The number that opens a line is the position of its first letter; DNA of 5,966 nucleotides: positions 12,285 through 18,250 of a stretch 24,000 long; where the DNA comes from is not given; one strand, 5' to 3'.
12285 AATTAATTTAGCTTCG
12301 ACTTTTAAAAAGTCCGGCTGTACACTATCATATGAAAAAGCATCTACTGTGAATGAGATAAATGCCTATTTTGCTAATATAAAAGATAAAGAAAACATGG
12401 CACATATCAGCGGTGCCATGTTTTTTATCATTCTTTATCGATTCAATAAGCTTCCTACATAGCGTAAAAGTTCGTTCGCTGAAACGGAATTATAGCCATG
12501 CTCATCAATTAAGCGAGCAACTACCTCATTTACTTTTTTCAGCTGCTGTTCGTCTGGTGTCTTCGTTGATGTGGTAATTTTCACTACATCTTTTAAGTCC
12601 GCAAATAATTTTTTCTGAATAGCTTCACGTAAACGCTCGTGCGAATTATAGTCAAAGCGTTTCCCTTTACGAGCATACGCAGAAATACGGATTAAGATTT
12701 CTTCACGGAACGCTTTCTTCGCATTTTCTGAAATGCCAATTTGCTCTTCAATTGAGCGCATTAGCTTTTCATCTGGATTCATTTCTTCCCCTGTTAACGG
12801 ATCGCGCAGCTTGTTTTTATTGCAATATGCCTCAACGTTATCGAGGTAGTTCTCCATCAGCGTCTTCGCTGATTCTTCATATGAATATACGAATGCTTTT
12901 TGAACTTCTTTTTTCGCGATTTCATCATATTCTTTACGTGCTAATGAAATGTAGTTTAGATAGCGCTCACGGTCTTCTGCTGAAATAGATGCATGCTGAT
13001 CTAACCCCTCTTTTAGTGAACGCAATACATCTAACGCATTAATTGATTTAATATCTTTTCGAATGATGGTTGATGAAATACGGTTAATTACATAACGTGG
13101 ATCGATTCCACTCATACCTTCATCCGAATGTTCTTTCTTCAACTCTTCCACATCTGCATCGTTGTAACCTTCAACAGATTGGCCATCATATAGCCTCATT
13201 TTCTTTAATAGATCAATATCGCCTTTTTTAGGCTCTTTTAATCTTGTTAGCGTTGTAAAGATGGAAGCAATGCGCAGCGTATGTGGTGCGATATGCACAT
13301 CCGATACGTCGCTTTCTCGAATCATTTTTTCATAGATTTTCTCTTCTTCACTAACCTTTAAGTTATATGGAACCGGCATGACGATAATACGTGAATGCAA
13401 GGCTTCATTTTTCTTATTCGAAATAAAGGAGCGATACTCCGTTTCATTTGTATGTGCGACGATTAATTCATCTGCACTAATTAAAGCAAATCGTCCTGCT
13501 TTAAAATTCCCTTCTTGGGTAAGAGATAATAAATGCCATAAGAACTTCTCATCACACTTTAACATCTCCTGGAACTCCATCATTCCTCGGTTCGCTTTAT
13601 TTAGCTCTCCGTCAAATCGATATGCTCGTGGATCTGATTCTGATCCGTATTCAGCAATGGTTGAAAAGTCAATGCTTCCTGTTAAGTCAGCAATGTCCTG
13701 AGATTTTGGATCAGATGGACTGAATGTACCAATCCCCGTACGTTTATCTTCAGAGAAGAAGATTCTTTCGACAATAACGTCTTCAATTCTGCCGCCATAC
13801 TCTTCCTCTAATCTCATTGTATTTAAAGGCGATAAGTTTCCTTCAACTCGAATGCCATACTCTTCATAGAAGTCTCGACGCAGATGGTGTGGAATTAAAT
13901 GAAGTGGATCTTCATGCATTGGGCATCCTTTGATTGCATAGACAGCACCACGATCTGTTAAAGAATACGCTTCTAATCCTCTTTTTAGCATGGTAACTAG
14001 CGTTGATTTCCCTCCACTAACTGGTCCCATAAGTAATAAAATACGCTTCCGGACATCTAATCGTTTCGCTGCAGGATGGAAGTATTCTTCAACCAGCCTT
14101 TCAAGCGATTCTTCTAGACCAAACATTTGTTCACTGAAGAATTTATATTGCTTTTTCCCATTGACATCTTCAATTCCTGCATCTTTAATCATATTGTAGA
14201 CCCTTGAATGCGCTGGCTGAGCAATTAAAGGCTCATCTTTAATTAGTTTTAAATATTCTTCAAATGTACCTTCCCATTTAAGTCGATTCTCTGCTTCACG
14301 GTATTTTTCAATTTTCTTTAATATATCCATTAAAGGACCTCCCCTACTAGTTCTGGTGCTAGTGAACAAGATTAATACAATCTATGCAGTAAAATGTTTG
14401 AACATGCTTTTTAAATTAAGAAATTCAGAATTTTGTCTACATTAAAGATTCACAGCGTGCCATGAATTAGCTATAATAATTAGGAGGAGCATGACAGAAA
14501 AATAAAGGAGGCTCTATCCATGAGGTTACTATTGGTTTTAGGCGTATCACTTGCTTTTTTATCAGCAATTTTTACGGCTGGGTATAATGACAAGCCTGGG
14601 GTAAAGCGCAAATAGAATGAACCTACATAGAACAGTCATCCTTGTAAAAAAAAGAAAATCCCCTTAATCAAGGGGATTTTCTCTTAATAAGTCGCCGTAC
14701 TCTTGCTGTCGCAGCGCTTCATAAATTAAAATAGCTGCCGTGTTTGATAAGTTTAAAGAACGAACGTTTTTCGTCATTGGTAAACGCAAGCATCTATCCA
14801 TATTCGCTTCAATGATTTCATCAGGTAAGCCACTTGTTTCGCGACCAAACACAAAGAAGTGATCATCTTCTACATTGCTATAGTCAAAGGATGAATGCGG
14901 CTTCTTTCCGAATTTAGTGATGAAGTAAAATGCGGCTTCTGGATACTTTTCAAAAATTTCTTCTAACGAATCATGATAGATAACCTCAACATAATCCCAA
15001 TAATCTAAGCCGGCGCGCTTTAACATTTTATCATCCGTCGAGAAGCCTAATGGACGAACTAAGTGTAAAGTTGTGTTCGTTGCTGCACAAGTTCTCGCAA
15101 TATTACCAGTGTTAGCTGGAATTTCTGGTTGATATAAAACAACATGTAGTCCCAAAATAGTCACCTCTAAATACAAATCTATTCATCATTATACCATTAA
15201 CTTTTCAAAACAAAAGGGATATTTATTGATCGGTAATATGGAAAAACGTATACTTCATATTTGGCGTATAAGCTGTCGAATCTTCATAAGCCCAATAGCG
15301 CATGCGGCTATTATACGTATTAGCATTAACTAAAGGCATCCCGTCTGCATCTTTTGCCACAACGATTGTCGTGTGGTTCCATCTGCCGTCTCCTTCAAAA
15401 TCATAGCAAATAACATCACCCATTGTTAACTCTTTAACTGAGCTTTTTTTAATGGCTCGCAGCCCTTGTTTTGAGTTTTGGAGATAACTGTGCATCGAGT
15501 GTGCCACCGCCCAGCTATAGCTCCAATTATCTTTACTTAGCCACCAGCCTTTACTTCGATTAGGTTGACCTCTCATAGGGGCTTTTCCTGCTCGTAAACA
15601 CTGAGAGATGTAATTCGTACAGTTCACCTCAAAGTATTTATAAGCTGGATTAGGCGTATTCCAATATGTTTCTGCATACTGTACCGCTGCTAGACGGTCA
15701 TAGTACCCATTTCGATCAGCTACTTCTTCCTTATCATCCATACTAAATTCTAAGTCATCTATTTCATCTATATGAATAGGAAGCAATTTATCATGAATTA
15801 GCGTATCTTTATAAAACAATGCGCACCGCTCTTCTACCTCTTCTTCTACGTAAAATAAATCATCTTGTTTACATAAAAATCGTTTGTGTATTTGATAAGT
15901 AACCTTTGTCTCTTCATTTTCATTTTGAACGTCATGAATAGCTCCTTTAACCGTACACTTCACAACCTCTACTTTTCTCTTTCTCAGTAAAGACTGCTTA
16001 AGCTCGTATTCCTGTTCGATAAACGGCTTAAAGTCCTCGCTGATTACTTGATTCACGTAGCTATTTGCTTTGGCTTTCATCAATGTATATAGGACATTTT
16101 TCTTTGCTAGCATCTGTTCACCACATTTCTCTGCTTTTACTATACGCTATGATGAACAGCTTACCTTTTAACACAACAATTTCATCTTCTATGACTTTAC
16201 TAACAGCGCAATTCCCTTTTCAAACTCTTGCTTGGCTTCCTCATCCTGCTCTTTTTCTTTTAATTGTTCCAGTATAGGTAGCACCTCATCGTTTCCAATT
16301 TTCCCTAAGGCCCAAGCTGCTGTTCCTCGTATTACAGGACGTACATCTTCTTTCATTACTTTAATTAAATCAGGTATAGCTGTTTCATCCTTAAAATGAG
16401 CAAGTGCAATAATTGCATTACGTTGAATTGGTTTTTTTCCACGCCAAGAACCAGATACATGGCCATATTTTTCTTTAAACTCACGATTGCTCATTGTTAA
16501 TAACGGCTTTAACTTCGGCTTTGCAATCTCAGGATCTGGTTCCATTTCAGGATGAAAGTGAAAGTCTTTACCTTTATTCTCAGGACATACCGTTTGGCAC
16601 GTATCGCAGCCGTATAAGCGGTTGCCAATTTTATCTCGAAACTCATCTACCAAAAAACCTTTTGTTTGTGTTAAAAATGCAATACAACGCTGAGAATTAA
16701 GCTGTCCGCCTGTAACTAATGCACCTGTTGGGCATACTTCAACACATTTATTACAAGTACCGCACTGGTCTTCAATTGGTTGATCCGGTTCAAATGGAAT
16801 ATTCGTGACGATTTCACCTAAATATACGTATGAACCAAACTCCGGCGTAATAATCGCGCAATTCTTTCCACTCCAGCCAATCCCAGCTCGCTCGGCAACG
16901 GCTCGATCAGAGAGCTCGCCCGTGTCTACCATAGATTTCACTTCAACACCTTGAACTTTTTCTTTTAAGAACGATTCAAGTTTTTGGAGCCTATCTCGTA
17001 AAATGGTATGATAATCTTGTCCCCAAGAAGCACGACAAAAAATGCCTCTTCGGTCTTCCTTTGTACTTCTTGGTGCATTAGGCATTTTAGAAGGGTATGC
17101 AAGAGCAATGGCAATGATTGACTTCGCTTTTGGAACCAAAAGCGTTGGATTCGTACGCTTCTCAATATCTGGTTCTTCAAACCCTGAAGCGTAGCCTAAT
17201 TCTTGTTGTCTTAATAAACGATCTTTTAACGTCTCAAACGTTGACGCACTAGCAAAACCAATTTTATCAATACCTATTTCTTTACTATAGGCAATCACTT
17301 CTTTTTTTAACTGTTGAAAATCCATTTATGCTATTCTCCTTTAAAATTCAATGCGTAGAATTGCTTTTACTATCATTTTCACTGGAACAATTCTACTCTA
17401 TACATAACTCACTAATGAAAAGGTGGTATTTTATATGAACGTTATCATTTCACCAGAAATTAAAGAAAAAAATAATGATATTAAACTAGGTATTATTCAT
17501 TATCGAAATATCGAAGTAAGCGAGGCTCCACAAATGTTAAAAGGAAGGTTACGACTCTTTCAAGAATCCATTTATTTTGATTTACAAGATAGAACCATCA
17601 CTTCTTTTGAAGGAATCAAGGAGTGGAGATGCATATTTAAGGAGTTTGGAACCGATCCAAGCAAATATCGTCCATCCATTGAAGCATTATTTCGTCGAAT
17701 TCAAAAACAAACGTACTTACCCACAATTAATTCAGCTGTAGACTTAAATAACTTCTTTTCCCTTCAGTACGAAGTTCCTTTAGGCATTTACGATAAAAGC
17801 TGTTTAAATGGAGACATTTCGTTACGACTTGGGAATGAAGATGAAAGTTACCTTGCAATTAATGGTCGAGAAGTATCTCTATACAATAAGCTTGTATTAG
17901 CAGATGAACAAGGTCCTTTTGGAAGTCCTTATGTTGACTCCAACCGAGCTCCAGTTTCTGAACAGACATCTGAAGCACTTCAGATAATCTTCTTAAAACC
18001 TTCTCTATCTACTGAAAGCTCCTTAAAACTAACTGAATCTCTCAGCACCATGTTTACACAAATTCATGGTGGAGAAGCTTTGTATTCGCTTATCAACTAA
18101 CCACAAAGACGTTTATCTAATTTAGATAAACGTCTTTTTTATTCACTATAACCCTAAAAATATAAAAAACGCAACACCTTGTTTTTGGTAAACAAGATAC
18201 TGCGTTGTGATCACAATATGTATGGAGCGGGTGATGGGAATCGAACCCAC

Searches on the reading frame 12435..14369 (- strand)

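Call 86: search_protein_families(library=pfam, proteins=[window:12435-14369:-], max_evalue=0.00001)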
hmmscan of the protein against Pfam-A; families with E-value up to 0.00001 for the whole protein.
window:12435-14369:- (644 aa): 2 families
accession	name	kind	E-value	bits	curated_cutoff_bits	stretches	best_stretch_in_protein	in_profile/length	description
PF08298.17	AAA_PrkA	-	2.7e-146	487.7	25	1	35-383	2-357/358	PrkA AAA domain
PF06798.17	PrkA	-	3.4e-95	319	25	1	388-637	1-255/255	PrkA serine protein kinase C-terminal domain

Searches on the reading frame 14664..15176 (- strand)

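Call 86: search_protein_families(library=pfam, proteins=[window:14664-15176:-], max_evalue=0.00001)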
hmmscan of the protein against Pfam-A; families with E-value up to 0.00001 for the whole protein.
window:14664-15176:- (170 aa): 1 family
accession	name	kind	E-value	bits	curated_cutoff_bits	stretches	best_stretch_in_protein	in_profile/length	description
PF00588.24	SpoU_methylase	-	2.9e-34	118.6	29.7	1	10-152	2-142/142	SpoU rRNA Methylase family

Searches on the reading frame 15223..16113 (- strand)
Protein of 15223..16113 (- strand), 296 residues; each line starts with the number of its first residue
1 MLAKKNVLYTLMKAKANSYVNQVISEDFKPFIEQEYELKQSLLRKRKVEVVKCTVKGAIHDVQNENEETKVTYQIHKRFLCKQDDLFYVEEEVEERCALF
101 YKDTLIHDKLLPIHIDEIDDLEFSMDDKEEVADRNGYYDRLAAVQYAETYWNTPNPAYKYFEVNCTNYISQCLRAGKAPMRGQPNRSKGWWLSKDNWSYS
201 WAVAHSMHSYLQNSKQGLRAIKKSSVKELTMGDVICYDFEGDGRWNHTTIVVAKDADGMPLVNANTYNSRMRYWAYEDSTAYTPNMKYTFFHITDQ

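Call 86: search_protein_families(library=pfam, proteins=[window:15223-16113:-], max_evalue=0.00001)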
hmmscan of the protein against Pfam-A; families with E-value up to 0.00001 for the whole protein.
window:15223-16113:- (296 aa): 1 family
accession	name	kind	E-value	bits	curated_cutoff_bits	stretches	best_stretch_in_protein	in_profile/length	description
PF12671.13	Amidase_6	-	3.8e-37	128.3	23.2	1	138-290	2-162/163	Putative amidase domain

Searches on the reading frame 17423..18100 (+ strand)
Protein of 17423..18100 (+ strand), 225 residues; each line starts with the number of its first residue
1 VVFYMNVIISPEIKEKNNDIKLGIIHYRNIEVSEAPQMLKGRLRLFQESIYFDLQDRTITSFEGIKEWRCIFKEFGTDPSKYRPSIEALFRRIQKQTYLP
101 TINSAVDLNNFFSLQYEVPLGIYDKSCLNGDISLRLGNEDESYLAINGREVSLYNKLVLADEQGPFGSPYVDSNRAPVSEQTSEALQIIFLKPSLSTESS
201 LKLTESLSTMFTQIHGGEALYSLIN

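Call 3: search_protein_families(library=pfam, proteins=[window:17423-18100:+], max_evalue=1)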
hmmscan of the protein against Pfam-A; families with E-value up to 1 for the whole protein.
window:17423-18100:+ (225 aa): 1 family
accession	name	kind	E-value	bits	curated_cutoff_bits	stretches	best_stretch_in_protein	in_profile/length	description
PF03483.22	B3_4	-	3.3e-21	76.1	29.3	1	68-191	2-126/174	B3/4 domain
